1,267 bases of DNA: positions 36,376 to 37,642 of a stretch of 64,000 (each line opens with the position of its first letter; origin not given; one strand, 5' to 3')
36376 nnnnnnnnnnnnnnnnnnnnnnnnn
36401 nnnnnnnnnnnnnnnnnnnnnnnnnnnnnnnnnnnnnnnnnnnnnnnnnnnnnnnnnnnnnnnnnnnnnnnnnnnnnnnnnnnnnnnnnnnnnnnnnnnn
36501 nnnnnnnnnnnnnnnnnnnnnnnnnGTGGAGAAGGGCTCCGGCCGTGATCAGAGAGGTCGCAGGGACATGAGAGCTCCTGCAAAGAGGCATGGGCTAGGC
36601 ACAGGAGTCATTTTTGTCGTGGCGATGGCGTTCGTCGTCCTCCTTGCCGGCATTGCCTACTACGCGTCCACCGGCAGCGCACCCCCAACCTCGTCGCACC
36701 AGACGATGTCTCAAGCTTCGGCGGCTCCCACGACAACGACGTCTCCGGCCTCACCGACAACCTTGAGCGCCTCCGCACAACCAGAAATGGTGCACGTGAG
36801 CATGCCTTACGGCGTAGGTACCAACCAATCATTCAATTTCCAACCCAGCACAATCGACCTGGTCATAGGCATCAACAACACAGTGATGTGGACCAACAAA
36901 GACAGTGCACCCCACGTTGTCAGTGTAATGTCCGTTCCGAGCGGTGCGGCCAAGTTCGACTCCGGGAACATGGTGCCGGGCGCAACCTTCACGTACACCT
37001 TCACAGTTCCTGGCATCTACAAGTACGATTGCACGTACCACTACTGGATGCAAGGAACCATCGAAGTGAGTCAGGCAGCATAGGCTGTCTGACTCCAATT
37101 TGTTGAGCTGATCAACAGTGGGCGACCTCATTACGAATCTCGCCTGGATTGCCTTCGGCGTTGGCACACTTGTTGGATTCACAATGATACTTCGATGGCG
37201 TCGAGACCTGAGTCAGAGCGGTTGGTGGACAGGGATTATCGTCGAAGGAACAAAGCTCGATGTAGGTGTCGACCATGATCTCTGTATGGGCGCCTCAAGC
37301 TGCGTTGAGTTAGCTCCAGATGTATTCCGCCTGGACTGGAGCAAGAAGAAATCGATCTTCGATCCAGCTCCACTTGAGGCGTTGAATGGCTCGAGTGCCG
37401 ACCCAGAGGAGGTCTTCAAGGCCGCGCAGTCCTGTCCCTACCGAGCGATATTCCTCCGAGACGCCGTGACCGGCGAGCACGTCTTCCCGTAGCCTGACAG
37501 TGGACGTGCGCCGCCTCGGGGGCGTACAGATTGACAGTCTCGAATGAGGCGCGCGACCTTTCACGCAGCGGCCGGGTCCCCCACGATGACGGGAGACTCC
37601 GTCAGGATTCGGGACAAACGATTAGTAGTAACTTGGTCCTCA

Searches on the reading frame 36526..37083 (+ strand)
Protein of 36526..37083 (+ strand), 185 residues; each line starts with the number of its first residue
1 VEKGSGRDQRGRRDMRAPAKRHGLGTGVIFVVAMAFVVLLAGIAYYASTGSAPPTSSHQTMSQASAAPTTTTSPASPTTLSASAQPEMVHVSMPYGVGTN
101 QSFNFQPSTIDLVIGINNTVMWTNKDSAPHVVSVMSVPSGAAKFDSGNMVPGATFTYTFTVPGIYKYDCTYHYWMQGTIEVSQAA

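Call 3: search_protein_families(library=pfam, proteins=[window:36526-37083:+], max_evalue=0.1)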
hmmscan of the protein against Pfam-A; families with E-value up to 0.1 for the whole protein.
window:36526-37083:+ (185 aa): 4 families
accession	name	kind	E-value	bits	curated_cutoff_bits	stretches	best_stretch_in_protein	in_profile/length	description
PF00127.26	Copper-bind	-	6.5e-08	33.4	21.2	1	97-181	7-98/99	Copper binding proteins, plastocyanin/azurin family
PF13473.12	Cupredoxin_1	-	6.7e-05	23.3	27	1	104-179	31-102/104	Cupredoxin-like domain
PF21827.1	New_glue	-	0.024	14.8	31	1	31-85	8-65/94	New glue protein family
PF11022.13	ATP19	-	0.047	14.5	27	0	31-65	16-50/67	ATP synthase subunit K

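Call 4: search_protein_families(library=ncbifam, proteins=[window:36526-37083:+], max_evalue=0.1)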
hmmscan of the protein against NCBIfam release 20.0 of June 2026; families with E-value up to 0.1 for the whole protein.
window:36526-37083:+ (185 aa): 7 families
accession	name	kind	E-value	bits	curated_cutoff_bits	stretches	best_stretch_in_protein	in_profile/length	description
TIGR02657.1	amicyanin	equivalog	1.2e-11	44.8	110.2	1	109-181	10-82/83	amicyanin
TIGR03102.1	halo_cynanin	subfamily_domain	2.8e-08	33.8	93.8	1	91-180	24-113/115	halocyanin domain-containing protein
TIGR02656.1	cyanin_plasto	equivalog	2.5e-06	27.8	87.85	1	100-181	9-98/99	plastocyanin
TIGR02375.1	pseudoazurin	equivalog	2.6e-06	27.1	109.85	1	101-176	8-79/116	pseudoazurin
NF052375.1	antisigma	equivalog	0.035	14.1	100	1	17-76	75-132/217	anti-sigma factor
TIGR03593.1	yidC_nterm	equivalog_domain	0.061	12.9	58.25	0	29-85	5-66/363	membrane protein insertase YidC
NF042931.1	SAG1386_EF1546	equivalog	0.07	13.2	80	0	28-79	33-85/158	SAG1386/EF1546 family surface-associated protein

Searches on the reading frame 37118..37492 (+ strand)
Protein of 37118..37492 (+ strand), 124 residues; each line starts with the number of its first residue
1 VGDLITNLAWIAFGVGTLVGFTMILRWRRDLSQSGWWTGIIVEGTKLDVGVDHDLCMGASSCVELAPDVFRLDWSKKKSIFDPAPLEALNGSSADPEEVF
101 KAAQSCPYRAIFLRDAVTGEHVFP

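Call 3: search_protein_families(library=pfam, proteins=[window:37118-37492:+], max_evalue=0.1)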
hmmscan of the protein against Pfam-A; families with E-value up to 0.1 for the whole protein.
window:37118-37492:+ (124 aa): 3 families
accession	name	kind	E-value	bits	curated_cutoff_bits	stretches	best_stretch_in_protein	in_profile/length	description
PF13459.11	Fer4_15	-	2.2e-09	38.3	22.4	1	49-112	1-65/66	4Fe-4S single cluster domain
PF13370.11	Fer4_13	-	7.2e-09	36.6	24.5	1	51-111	1-56/58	4Fe-4S single cluster domain of Ferredoxin I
PF06902.16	Fer4_19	-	4.5e-05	23.8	24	1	43-107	2-55/64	Divergent 4Fe-4S mono-cluster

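Call 4: search_protein_families(library=ncbifam, proteins=[window:37118-37492:+], max_evalue=0.1)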
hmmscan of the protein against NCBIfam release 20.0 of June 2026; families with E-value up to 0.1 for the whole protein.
window:37118-37492:+ (124 aa): 1 family
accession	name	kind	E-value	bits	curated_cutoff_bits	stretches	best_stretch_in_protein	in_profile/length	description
NF042987.1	OGOR_delta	exception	0.0012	18.9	125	1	44-79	21-55/89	2-oxoglutarate ferredoxin oxidoreductase subunit delta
